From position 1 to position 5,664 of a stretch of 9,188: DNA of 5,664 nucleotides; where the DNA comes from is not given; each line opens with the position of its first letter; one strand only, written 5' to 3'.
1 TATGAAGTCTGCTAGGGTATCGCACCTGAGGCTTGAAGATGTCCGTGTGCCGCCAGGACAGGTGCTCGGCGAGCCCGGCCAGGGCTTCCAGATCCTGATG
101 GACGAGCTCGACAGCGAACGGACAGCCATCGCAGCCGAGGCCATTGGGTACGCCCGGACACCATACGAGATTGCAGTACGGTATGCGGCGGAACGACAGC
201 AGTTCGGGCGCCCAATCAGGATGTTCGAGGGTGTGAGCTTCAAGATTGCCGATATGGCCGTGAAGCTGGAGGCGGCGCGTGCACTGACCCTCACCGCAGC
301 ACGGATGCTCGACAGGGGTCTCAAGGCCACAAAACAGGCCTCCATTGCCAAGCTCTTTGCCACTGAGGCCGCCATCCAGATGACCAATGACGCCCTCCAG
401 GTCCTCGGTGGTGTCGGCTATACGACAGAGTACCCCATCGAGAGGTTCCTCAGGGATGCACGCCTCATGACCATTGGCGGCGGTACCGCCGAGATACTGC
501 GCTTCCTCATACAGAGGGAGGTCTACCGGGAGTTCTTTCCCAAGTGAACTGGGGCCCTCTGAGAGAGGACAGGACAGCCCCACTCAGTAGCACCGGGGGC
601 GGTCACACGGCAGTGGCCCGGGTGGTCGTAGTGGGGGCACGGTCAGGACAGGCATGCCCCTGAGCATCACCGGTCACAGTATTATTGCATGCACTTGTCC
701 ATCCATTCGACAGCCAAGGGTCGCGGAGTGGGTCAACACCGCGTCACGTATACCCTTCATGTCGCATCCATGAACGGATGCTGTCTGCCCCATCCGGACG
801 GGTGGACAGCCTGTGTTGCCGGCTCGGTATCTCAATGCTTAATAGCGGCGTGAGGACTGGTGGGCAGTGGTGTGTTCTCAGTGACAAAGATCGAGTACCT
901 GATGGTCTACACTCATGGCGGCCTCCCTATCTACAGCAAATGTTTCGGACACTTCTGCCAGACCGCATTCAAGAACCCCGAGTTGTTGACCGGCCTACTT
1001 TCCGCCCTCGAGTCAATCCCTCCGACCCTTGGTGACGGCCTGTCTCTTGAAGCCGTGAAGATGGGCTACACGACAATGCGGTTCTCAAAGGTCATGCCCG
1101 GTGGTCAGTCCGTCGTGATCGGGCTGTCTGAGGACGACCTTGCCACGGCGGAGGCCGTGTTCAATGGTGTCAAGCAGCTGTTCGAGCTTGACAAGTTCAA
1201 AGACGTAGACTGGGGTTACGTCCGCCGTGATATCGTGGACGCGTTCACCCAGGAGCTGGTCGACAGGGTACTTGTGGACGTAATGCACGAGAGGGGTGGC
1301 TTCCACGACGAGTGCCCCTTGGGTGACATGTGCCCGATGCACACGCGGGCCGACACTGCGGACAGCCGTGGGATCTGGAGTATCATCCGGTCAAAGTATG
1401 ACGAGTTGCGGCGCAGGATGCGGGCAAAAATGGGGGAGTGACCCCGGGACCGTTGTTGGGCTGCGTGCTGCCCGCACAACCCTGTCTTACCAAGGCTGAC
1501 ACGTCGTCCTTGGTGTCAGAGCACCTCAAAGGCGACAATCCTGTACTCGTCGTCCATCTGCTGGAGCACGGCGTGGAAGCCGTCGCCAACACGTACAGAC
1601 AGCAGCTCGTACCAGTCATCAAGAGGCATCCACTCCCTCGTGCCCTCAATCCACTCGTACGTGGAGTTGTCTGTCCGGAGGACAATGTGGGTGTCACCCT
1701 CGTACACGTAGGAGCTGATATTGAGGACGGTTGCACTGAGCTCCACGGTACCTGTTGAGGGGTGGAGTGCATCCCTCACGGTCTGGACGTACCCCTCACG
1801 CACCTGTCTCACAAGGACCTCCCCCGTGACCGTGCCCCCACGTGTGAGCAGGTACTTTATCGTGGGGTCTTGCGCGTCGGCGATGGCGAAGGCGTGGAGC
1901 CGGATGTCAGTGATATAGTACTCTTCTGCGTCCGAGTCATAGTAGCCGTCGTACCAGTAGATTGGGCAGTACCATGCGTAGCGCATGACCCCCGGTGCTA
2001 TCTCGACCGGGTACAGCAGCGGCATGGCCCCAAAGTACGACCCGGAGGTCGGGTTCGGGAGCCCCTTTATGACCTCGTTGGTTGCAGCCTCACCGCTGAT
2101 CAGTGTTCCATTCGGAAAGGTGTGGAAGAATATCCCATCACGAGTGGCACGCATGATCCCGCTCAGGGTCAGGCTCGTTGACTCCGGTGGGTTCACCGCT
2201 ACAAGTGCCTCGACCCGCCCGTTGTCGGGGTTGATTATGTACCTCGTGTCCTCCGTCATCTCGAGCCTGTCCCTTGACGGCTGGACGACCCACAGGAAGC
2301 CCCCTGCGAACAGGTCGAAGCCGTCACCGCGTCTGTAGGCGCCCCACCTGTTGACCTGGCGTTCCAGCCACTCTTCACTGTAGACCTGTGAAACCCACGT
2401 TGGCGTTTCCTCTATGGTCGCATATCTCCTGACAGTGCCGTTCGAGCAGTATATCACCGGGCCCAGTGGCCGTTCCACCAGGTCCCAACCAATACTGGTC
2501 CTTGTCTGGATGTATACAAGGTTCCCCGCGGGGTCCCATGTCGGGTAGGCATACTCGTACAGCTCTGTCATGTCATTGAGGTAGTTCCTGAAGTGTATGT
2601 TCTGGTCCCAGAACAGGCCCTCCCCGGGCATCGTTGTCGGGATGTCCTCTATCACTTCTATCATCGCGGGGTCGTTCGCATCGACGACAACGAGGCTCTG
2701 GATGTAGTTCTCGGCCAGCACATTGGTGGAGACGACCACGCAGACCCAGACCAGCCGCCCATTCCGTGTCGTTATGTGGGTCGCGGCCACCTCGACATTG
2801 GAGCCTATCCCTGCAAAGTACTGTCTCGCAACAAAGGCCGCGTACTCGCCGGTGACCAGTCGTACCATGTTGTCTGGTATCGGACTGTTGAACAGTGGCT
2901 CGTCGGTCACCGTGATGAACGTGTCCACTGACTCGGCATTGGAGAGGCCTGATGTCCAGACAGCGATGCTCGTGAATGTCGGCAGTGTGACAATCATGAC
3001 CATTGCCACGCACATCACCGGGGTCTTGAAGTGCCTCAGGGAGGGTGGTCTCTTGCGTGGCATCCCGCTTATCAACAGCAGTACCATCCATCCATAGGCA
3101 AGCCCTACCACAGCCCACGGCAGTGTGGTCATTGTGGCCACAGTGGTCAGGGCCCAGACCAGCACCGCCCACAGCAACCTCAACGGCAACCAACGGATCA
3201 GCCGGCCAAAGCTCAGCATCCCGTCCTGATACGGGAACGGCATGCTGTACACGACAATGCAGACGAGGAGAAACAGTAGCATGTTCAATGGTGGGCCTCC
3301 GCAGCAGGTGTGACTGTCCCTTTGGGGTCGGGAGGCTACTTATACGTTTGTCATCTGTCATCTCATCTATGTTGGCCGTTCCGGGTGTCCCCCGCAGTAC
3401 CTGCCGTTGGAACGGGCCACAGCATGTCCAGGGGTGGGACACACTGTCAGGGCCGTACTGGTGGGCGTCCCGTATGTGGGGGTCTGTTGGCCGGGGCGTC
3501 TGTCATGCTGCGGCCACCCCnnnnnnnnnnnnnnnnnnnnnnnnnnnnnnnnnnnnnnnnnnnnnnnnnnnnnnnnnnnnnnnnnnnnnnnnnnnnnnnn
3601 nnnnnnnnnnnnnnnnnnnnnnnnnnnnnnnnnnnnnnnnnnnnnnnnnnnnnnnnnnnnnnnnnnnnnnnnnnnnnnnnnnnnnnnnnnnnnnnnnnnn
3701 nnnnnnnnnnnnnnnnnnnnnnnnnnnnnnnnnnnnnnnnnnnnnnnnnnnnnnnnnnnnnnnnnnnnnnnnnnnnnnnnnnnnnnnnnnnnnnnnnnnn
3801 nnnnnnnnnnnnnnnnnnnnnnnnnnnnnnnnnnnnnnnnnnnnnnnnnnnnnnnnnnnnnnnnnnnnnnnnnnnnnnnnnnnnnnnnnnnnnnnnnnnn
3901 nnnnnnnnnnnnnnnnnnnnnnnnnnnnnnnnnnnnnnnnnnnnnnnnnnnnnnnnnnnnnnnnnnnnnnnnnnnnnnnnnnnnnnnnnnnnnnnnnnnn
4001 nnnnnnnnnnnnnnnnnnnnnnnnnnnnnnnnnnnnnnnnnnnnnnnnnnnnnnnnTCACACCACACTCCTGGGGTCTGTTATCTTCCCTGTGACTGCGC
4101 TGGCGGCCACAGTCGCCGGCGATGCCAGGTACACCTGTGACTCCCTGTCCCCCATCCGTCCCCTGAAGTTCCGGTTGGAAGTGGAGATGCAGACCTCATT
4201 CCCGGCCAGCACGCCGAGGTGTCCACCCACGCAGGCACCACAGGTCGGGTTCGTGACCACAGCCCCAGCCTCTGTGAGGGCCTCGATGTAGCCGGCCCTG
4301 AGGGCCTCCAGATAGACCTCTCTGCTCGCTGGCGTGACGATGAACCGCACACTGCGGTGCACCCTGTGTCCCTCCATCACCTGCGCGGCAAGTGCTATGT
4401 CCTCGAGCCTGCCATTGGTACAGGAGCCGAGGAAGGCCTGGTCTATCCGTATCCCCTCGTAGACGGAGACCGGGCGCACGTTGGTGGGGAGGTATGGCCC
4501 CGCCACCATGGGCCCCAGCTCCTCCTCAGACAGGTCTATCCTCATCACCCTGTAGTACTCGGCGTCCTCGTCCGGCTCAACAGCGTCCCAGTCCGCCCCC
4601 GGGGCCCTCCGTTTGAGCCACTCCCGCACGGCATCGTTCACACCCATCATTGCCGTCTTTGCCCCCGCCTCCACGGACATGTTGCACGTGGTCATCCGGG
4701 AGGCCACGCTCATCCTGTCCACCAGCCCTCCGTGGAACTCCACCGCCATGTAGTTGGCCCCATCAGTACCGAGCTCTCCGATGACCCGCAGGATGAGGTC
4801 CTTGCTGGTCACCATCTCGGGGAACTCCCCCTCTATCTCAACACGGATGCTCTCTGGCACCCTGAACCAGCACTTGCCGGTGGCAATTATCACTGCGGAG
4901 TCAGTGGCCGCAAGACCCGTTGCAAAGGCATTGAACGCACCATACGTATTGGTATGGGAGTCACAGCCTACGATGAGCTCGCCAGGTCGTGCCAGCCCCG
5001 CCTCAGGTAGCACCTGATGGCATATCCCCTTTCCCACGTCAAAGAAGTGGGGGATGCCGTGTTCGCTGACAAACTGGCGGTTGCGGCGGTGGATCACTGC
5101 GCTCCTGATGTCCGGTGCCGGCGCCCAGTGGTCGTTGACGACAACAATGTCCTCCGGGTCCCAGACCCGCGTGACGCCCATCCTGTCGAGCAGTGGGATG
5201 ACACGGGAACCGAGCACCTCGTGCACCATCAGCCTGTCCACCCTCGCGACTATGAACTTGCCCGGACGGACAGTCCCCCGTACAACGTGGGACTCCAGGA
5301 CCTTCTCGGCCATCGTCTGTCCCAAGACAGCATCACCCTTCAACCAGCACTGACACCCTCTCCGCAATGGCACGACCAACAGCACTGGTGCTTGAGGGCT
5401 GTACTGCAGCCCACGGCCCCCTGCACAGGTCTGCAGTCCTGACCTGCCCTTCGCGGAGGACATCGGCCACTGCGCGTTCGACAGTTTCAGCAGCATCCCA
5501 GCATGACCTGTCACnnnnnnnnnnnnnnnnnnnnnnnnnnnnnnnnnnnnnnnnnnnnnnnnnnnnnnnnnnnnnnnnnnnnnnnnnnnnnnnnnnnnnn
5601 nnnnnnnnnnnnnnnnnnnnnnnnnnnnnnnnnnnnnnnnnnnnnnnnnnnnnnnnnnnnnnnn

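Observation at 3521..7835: Divergon of FAH hydrolase with LeuB/C/D-like and Zn-ribbon genes, lacking a synthase: candidate (alkyl)maleate/malate pathway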

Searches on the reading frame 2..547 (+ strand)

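Call 3: search_protein_families(library=pfam, proteins=[window:2-547:+], max_evalue=0.01)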
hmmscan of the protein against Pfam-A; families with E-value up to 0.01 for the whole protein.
window:2-547:+ (181 aa): 3 families
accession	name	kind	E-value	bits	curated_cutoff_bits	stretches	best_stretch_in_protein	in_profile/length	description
PF00441.29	Acyl-CoA_dh_1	-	1.8e-48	164.9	22.4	1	26-174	1-149/150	Acyl-CoA dehydrogenase, C-terminal domain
PF08028.16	Acyl-CoA_dh_2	-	4.7e-21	75.9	22.7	1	42-157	2-127/134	Acyl-CoA dehydrogenase, C-terminal domain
PF22924.1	ACOX_C_alpha1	-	4.4e-07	30.3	27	1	39-169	7-163/169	Acyl-CoA oxidase, C-alpha1 domain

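Call 5: search_protein_families(library=ncbifam, proteins=[window:2-547:+], max_evalue=0.001)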
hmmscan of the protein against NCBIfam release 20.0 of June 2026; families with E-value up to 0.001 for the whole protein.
window:2-547:+ (181 aa): 21 families
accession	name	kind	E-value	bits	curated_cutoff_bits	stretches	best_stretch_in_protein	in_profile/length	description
NF042972.1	AcrlCoAredClosAcrC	equivalog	1.1e-51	175.7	640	1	3-175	205-377/378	acryloyl-CoA reductase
NF043006.1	CyhCrbnylCoADH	equivalog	2.3e-49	168.4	650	1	1-176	202-377/380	cyclohexane-1-carbonyl-CoA dehydrogenase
NF042439.1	SulpropCoADesulf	equivalog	1.8e-48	165.2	600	1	7-175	199-371/379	3-sulfinopropanoyl-CoA desulfinase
NF008997.0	PRK12341.1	equivalog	2.2e-42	145.5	537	1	6-178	208-380/382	acyl-CoA dehydrogenase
NF045552.1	GlutCoADH_Des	equivalog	4.1e-36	125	470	1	6-171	210-376/387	glutaryl-CoA dehydrogenase Acd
NF045652.1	ProlPCPDhRedW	equivalog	1.3e-32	113.1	650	1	5-173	205-372/376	L-prolyl-[peptidyl-carrier protein] dehydrogenase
NF058590.1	AcCoDHFadEBacil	equivalog_domain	2.4e-32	112.2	600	1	2-174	219-410/586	acyl-CoA dehydrogenase FadE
NF002885.1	PRK03354.1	equivalog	3.7e-32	111.8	540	1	6-178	205-377/378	crotonobetainyl-CoA dehydrogenase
TIGR03207.1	cyc_hxne_CoA_dh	equivalog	2.8e-31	108.6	575.35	1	9-173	207-370/372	cyclohexanecarboxyl-CoA dehydrogenase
NF053553.1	prodigi_MBC_PigA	equivalog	3.6e-29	102.1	500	1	4-173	209-378/381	prodigiosin MBC biosynthesis dehydrogenase PigA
NF052270.1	Staph_DH_FadE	equivalog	3.7e-19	68.7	600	1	5-174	225-393/400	acyl-CoA dehydrogenase FadE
NF050027.1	acylCoADhIpdE2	equivalog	5.9e-19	68.7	450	1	41-154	182-290/311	acyl-CoA dehydrogenase IpdE2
NF007000.1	PRK09463.1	subfamily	3.4e-17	62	600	1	12-139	266-397/726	acyl-CoA dehydrogenase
TIGR03203.1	pimD_small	equivalog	3.4e-16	59.3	652.7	1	9-152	209-354/378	pimeloyl-CoA dehydrogenase small subunit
NF049984.1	Rv1679_FadE16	equivalog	4.1e-15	55.9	600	1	13-166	200-357/371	Rv1679 family acyl-CoA dehydrogenase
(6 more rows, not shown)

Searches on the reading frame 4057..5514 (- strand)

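Call 3: search_protein_families(library=pfam, proteins=[window:4057-5514:-], max_evalue=0.01)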
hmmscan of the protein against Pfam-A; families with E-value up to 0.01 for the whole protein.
window:4057-5514:- (485 aa): 2 families
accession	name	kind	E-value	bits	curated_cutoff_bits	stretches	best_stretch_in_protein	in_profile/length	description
PF00330.25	Aconitase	-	3.2e-99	333.4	28.7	2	70-350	1-304/463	Aconitase family (aconitate hydratase)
PF04412.18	AcnX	-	0.0001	21.6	31.5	1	366-426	299-358/400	Aconitase X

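Call 5: search_protein_families(library=ncbifam, proteins=[window:4057-5514:-], max_evalue=0.001)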
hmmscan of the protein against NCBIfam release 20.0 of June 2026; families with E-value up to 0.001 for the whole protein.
window:4057-5514:- (485 aa): 20 families
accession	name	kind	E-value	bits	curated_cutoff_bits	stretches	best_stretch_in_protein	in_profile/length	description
NF001614.1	PRK00402.1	subfamily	2.6e-172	573.2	385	1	66-482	1-415/415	aconitase/3-isopropylmalate dehydratase large subunit family protein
TIGR01343.1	hacA_fam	subfamily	8.3e-168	558.2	385.7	1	67-482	1-412/412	homoaconitate hydratase family protein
TIGR02086.1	IPMI_arch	subfamily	2.2e-162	540.5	410.15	1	66-482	1-410/411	3-isopropylmalate dehydratase/homoaconitate hydratase family large subunit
TIGR02083.1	LEU2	equivalog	8.5e-147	489.4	610.65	1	67-484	2-419/419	3-isopropylmalate dehydratase large subunit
NF040615.1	HacA_Meth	equivalog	2.3e-132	441.7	550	1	67-480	2-417/419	homoaconitase large subunit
NF005558.0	PRK07229.1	equivalog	1.2e-100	338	612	1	65-483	2-414/647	aconitate hydratase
NF009116.0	PRK12466.1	subfamily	3e-96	322.8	531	2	65-349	4-303/472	3-isopropylmalate dehydratase large subunit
TIGR01342.1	acon_putative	hypoth_equivalog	2.3e-90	303.7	719.15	1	67-484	1-412/655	putative aconitate hydratase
NF004016.0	PRK05478.1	subfamily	2.3e-89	300.1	510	2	65-345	3-297/468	3-isopropylmalate dehydratase large subunit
TIGR00139.1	h_aconitase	equivalog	6e-76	256.3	529.9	2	65-304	1-244/709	homoaconitase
TIGR00170.1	leuC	equivalog_domain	4.6e-71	239.8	560.25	2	66-349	3-300/466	3-isopropylmalate dehydratase large subunit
TIGR01340.1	aconitase_mito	equivalog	8.7e-49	166.5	825.35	1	156-478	127-472/745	aconitate hydratase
NF006690.0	PRK09238.1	equivalog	1.3e-43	149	782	2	294-479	637-812/852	bifunctional aconitate hydratase 2/2-methylisocitrate dehydratase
NF008503.0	PRK11413.1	equivalog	1.2e-34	119.4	641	2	164-349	129-311/753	hydratase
TIGR00117.1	acnB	equivalog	6e-29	100.4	1287.2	1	309-479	645-810/844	bifunctional aconitate hydratase 2/2-methylisocitrate dehydratase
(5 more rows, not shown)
